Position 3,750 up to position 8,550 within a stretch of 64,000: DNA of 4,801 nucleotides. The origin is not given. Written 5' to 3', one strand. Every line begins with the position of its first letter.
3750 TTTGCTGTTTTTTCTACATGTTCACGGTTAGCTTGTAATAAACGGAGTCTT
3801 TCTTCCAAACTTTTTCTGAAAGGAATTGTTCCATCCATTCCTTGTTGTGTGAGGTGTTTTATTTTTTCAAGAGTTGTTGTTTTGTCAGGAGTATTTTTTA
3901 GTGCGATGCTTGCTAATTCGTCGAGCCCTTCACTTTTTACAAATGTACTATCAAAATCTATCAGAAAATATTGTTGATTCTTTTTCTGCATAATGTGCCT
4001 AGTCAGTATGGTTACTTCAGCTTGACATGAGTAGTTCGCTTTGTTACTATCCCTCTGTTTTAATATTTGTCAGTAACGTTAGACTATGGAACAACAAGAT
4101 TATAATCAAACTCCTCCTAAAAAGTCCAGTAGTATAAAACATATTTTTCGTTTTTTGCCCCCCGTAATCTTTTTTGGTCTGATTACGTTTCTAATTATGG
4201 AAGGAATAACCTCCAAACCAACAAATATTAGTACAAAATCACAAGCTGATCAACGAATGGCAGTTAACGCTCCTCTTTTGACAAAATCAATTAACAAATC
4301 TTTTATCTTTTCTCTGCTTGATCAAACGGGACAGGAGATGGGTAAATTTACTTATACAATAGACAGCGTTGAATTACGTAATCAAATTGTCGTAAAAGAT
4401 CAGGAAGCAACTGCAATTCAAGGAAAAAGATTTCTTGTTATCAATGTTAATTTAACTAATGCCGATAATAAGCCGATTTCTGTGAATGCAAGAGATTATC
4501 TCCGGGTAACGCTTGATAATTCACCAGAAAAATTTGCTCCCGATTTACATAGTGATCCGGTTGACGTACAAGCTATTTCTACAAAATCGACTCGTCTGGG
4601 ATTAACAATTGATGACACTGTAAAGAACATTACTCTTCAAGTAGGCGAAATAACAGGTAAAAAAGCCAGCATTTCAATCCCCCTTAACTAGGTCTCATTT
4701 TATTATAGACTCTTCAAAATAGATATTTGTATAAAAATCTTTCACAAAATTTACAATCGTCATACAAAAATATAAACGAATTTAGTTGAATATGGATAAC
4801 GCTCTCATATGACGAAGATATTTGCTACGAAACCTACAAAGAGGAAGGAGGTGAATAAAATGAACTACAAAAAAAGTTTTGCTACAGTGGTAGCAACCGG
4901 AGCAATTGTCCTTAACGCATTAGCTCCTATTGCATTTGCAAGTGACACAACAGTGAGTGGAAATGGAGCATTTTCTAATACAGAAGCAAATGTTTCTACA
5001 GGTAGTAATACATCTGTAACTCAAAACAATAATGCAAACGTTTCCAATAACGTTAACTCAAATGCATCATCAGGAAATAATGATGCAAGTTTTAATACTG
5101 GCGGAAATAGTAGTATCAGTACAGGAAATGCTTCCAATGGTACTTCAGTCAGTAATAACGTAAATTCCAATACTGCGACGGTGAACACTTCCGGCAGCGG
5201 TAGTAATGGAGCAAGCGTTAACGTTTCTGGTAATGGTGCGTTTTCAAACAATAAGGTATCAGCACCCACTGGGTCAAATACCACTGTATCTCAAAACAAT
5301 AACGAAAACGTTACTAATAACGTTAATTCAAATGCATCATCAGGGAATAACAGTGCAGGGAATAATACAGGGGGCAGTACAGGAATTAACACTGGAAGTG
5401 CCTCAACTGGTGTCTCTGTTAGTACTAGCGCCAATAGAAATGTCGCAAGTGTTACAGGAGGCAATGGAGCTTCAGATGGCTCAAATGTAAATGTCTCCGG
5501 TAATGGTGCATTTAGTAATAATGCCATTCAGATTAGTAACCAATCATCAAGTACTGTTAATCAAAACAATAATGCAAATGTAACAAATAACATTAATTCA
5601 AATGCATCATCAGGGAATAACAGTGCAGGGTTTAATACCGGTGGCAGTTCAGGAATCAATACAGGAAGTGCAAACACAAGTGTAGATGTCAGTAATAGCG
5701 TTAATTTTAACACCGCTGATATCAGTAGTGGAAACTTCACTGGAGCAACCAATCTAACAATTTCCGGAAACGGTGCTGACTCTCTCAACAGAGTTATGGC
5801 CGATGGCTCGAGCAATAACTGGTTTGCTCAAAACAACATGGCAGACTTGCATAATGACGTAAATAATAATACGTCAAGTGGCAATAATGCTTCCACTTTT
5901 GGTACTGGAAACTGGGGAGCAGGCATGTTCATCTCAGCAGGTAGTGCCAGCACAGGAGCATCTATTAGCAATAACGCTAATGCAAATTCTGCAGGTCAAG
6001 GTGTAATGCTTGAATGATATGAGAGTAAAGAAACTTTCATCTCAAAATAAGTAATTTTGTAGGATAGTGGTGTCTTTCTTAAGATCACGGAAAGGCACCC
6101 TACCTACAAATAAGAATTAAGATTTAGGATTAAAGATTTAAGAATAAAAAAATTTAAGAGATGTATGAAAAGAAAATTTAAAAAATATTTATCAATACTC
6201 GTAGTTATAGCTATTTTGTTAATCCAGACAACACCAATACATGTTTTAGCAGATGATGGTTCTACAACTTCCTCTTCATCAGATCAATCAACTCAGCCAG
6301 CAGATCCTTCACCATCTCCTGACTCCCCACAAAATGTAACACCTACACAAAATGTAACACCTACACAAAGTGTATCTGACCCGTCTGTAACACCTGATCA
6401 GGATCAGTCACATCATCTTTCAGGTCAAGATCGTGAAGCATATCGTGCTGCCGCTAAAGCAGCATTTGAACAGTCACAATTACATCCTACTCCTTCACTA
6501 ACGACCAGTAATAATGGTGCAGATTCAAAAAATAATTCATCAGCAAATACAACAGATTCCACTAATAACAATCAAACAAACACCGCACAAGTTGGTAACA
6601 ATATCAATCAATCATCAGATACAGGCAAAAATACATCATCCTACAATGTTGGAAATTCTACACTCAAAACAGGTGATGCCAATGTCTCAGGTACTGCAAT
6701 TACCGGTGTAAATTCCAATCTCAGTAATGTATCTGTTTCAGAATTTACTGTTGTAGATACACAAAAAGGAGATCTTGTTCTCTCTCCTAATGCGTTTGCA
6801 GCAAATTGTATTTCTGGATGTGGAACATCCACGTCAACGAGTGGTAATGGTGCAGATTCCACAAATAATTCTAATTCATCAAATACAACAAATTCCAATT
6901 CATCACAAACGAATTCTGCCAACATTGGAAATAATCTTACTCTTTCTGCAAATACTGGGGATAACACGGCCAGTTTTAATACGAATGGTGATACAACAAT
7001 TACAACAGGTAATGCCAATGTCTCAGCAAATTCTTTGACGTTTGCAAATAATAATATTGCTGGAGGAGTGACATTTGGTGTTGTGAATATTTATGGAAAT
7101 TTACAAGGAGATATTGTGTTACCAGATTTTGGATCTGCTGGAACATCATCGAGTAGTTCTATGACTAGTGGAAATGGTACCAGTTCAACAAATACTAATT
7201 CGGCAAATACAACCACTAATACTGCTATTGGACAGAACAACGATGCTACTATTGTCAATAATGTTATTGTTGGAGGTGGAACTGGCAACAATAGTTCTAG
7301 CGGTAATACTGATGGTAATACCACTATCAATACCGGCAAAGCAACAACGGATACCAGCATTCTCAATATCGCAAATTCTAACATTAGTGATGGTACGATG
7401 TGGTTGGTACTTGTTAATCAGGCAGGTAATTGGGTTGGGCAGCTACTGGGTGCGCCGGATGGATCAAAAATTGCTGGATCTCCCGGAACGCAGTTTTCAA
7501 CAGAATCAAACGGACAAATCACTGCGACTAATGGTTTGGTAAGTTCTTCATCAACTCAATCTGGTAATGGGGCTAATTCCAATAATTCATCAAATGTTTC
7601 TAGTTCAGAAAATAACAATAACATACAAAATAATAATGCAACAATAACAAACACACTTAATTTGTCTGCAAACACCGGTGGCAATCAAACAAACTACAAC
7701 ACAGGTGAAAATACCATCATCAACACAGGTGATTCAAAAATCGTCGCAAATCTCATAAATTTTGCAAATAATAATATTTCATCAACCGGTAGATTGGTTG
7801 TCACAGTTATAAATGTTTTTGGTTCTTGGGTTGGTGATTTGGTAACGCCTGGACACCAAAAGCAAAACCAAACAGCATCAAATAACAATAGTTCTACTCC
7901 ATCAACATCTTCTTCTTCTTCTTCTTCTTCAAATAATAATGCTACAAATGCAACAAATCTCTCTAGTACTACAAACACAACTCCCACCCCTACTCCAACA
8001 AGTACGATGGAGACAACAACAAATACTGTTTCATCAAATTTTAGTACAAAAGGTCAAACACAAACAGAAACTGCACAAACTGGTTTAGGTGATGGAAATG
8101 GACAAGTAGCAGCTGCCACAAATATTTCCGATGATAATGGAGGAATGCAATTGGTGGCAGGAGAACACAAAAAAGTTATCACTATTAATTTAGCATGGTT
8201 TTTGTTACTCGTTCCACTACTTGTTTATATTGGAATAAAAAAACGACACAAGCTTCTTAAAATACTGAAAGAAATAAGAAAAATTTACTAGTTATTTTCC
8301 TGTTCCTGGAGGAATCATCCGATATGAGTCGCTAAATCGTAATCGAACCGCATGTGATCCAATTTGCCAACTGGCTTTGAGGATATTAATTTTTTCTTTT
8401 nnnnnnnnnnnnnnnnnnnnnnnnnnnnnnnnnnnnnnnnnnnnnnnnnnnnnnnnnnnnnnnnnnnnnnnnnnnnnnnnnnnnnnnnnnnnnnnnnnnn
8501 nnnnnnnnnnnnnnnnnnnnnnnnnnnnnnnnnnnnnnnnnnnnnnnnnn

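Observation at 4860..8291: Two adjacent secreted proteins built from one Asn/Ser/Gly/Thr-rich SGNGA repeat family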

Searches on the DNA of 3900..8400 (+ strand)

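Call 51: search_rna_families(source=window, start=3900, end=8400, threshold=evalue, max_evalue=1)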
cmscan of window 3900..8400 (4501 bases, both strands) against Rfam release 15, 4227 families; matches with E-value up to 1: 1.
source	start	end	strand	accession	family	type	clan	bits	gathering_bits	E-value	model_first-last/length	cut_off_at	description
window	4653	4796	-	RF01439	S_pombe_snR36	Gene; snRNA; snoRNA; HACA-box;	CL00035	24.7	50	0.16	1-164/164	no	small nucleolar RNA snR36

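Call 90: search_rna_families(source=L001, start=7800, end=8010, threshold=evalue, max_evalue=10)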
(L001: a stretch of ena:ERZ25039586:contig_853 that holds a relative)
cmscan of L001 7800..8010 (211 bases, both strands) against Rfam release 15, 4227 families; matches with E-value up to 10: 3.
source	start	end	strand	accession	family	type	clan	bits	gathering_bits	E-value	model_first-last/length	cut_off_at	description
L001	7867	7930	-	RF03781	mir-4524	Gene; miRNA;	-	23.1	68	0.0073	1-84/84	no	mir-4524 microRNA precursor family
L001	7867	7929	+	RF03831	mir-627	Gene; miRNA;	-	21.5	86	0.016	1-87/87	no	mir-627 microRNA precursor family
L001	7867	7930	+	RF03781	mir-4524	Gene; miRNA;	-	17.2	68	0.36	1-84/84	no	mir-4524 microRNA precursor family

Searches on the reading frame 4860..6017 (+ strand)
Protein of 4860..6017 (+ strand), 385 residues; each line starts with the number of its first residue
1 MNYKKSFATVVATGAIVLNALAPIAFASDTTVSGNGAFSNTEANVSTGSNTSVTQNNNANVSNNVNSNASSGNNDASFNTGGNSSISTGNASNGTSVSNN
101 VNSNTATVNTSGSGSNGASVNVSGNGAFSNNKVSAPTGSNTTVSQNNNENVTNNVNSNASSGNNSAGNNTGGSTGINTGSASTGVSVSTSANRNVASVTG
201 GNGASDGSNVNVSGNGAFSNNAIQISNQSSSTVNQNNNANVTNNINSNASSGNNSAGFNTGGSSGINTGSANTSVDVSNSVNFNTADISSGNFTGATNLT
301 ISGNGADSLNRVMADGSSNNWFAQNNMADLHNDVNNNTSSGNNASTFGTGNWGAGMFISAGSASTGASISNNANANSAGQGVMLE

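Call 3: search_protein_families(library=pfam, proteins=[window:4860-6017:+], max_evalue=1)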
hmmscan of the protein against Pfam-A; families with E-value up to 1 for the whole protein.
window:4860-6017:+ (385 aa): 0 families

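Call 4: search_protein_families(library=ncbifam, proteins=[window:4860-6017:+], max_evalue=1)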
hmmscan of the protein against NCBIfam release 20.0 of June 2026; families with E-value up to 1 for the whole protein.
window:4860-6017:+ (385 aa): 0 families

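Call 7: search_solved_structures(query=window:4860-6014:+, max_evalue=10, show_alignments=2)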
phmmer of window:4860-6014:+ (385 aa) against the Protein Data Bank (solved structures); distinct sequences matched with E-value up to 10: 0.

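Call 10: find_homologous_proteins(query=window:4860-6014:+, max_evalue=0.001)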
Query window:4860-6014:+ (385 aa): 192 proteins with E <= 0.001 among 8000 candidates; the best 120 are listed.
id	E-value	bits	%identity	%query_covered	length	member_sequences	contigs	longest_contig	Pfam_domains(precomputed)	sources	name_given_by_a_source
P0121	3.9e-93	331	54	100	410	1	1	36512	-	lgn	-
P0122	1.1e-91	326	51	100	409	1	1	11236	-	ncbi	-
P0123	8.7e-91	323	54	99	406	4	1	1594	-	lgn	-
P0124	1.2e-89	319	42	98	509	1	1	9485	-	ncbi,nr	ncbi:hypothetical protein HY407_04625 [Candidatus Gottesmanbacteria bacterium]|nr:hypothetical prote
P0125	1.7e-86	309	53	98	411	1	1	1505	-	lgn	-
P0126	1.1e-79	286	45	100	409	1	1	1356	-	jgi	jgi:hypothetical protein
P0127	9.4e-76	274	47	99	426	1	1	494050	-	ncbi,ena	-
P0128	1.4e-75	273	44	99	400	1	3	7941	-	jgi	jgi:hypothetical protein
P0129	7.7e-74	267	46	100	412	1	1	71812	-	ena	-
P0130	4.8e-72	261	46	99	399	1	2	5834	-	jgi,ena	-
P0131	1.8e-70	256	47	100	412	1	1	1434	-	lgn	-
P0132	4.6e-70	255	44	99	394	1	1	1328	-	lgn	-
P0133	9.8e-70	254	44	100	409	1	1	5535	-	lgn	-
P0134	1.2e-69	254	46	99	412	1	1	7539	-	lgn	-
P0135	6.8e-69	251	45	99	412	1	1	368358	-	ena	-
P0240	4.5e-48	183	40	99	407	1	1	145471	-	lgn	-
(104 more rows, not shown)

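Call 20: predict_structure(alignment_id=A1)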
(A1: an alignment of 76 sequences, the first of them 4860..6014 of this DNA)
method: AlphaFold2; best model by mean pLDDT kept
length: 385 residues; sequences in the alignment: 76
mean_pLDDT: 67.3   pTM: 0.65
mean pLDDT of the five models: 67.3, 54.7, 45.7, 43.6, 38.0
residues with pLDDT >= 90: 74; 70-90: 93; 50-70: 137; < 50: 81
segments of 3 or more residues with pLDDT < 50: 1-28, 34-41, 55-59, 111-116, 124-131, 202-205, 214-219, 303-308
pLDDT, mean of each block of 10 residues (from residue 1): 33 35 41 44 54 53 82 85 86 84 60 50 43 57 61 87 85 86 89 64 54 50 64 65 90 84 85 91 66 56 46 64 69 90 78 71 92 70 49
secondary structure, 60 per line:
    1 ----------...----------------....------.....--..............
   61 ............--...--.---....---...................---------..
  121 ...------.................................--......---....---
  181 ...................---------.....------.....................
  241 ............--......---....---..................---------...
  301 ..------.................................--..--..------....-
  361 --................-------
elements in order: E30-33 E40-44 E47-72 E75-77 E84-87 E91-109 E119-123 E130-162 E165-170 E174-177 E181-199 E209-213 E220-252 E255-260 E264-267 E271-288 E298-302 E309-341 E356-359 E363-378

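Call 26: fold_search(model_id=the predicted structure, library=pdb)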
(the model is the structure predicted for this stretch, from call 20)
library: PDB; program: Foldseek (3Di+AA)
matches with E <= 10: 82; with E <= 0.001: 0
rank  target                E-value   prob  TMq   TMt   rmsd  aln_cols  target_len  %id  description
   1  9u4u_A                2.1e-01  0.06  0.10  0.20  33.2       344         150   10  Structure of the functional amyloid FapC from Pseudomonas sp.UK4 (released 2025-08-06)
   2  5awf_E                3.4e-01  0.02  0.09  0.09  38.5       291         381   11  Crystal structure of SufB-SufC-SufD complex from Escherichia coli (released 2015-11-11)
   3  8c50_A                4.2e-01  0.01  0.05  0.05  43.8       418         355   12  Pontibacter korlensis curli subunit CsgA (released 2023-06-28)
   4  4kh3                  5.1e-01  0.00  0.04  0.03  48.4       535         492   10  Structure of a bacterial self-associating protein (released 2014-01-15)
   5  5awg_A                5.9e-01  0.01  0.07  0.07  40.8       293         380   10  Crystal structure of Hg-bound SufB-SufC-SufD complex from Escherichia coli (released 2015-11-11)
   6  1vh4_B                1.6e+00  0.00  0.05  0.05  40.8       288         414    8  Crystal structure of a stabilizer of iron transporter (released 2003-12-30)
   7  6nw9_C                1.8e+00  0.00  0.05  0.03  42.0       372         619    8  CRYSTAL STRUCTURE OF A TAILSPIKE PROTEIN 3 (TSP3, ORF212) FROM ESCHERICHIA COLI O157:H7 BACTERIOPHAGE CBA120 (released 2019-06-05)
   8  8bwk_B                1.8e+00  0.00  0.04  0.03  41.9       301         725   12  Metagenomic derived PL6 alginate lyase (released 2023-12-20)
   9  7xza_A                1.8e+00  0.00  0.04  0.03  42.9       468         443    7  Mutant (Y242F) of the N-terminal domain of fucoidan lyase FdlA (released 2022-09-28)
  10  5nxk_A                1.9e+00  0.00  0.05  0.07  41.1       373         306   12  L. reuteri 53608 SRRP (released 2018-03-21)
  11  6a8k                  2.2e+00  0.01  0.05  0.07  40.1       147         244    8  Crystal structure of Ice-binding Protein from a Sea-Ice Microalga (released 2018-11-07)
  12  5awg_B                2.3e+00  0.01  0.07  0.07  39.3       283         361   10  Crystal structure of Hg-bound SufB-SufC-SufD complex from Escherichia coli (released 2015-11-11)
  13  6k0p_A                2.3e+00  0.00  0.05  0.04  43.4       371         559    9  Catalytic domain of GH87 alpha-1,3-glucanase D1045A in complex with nigerose (released 2019-12-25)
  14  6k0s_A                2.3e+00  0.00  0.05  0.04  42.5       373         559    8  Catalytic domain of GH87 alpha-1,3-glucanase D1069A in complex with nigerose (released 2019-12-25)
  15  6n2b_A                2.3e+00  0.00  0.04  0.05  40.1       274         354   10  The Crystal Structure of Caldicellulosiruptor kristjanssonii Tapirin C-terminal domain (released 2018-12-19)
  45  8enq_A                5.3e+00  0.00  0.04  0.08  34.3       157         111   15  E. coli CsgA fibril (218-pixel box size) (released 2023-10-04)
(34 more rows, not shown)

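Call 65: search_solved_structures(query=A1, max_evalue=10, show_alignments=2)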
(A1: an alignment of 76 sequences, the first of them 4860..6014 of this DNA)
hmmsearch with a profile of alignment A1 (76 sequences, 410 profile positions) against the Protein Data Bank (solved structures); distinct sequences matched with E-value up to 10: 0.
